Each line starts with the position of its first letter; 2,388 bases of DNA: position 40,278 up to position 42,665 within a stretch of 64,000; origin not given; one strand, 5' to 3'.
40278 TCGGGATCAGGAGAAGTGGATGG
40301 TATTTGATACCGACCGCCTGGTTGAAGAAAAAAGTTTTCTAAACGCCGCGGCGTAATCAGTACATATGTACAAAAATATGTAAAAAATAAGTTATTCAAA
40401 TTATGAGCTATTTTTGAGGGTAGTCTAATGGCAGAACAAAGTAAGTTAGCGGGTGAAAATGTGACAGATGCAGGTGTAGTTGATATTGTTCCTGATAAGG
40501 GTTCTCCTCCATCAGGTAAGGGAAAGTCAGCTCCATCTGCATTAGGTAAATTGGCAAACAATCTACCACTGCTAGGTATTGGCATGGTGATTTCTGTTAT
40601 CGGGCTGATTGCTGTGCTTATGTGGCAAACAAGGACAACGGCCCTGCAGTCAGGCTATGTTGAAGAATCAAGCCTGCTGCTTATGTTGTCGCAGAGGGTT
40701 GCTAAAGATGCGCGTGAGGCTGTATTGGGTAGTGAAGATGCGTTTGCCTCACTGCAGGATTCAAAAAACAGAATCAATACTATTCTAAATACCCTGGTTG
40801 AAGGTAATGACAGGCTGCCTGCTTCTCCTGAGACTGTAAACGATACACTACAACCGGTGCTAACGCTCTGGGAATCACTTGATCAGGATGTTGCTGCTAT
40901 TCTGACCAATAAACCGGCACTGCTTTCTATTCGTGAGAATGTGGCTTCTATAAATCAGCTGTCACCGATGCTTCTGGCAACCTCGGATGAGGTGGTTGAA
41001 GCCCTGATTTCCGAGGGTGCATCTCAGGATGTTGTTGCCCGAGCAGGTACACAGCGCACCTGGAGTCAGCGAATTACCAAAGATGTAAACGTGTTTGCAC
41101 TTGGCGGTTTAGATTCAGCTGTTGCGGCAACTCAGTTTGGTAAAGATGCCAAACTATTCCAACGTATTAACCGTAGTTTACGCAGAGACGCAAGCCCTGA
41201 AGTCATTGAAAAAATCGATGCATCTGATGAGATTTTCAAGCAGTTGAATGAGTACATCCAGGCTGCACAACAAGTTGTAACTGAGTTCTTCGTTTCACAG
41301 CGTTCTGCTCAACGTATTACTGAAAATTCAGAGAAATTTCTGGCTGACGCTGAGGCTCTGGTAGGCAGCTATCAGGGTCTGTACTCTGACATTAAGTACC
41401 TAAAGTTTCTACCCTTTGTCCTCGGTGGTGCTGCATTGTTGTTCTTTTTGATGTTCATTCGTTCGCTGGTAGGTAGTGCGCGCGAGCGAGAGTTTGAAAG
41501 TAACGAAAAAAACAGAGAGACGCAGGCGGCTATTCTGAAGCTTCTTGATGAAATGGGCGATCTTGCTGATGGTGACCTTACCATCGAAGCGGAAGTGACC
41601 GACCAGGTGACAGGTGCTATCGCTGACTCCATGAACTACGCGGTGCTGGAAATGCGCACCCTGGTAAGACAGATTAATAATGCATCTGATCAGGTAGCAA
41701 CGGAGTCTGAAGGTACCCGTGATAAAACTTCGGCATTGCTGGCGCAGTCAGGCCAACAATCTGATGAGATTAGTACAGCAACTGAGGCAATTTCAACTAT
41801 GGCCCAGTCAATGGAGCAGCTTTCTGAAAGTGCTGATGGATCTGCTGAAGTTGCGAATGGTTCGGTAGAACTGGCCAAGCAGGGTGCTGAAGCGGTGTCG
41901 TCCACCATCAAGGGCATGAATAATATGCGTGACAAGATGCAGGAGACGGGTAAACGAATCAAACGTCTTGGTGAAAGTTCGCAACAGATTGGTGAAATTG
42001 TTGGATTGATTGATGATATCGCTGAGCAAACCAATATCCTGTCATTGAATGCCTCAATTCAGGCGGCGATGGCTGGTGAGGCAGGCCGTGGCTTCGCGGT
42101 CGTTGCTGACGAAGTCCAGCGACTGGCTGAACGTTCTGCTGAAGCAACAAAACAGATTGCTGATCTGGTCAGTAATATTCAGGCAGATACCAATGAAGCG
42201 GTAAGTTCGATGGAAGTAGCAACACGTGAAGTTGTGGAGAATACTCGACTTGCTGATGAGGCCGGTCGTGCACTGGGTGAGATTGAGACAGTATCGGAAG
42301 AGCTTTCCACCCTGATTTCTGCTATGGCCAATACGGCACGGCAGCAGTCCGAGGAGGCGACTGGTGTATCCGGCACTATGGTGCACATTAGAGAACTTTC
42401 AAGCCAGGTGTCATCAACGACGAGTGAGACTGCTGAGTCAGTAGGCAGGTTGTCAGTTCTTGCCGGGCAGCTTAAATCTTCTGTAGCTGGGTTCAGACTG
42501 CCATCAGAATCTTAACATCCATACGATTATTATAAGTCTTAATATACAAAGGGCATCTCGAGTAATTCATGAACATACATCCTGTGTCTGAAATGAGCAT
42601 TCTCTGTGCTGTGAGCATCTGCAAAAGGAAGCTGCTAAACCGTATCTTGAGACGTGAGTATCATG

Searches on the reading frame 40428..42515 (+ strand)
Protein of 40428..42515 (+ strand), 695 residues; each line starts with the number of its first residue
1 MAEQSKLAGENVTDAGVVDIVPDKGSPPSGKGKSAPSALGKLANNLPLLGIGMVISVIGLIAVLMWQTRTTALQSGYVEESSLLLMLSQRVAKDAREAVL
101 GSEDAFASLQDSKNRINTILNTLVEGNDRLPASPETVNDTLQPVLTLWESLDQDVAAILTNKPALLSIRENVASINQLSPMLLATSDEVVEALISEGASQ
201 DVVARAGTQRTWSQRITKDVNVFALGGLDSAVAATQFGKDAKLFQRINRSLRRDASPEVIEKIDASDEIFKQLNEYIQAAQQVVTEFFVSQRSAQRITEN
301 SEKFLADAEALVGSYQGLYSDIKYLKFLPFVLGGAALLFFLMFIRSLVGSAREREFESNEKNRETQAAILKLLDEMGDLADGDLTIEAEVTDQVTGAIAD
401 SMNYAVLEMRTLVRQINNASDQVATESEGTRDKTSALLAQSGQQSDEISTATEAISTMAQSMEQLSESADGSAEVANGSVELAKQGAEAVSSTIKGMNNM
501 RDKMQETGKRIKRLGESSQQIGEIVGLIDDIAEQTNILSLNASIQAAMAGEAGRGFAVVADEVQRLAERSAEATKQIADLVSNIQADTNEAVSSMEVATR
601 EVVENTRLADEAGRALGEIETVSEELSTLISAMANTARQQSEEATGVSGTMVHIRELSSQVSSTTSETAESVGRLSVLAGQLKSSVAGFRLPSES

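Call 6: search_protein_families(library=pfam, proteins=[window:40428-42515:+])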
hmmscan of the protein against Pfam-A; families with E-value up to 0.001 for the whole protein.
window:40428-42515:+ (695 aa): 2 families
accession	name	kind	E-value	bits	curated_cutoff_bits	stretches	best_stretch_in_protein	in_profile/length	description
PF00015.26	MCPsignal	-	5.6e-40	137.4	34.6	1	474-656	2-170/172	Methyl-accepting chemotaxis protein (MCP) signalling domain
PF13675.11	PilJ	-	1.8e-15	57.5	26.6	2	75-167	10-107/114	Type IV pili methyl-accepting chemotaxis transducer N-term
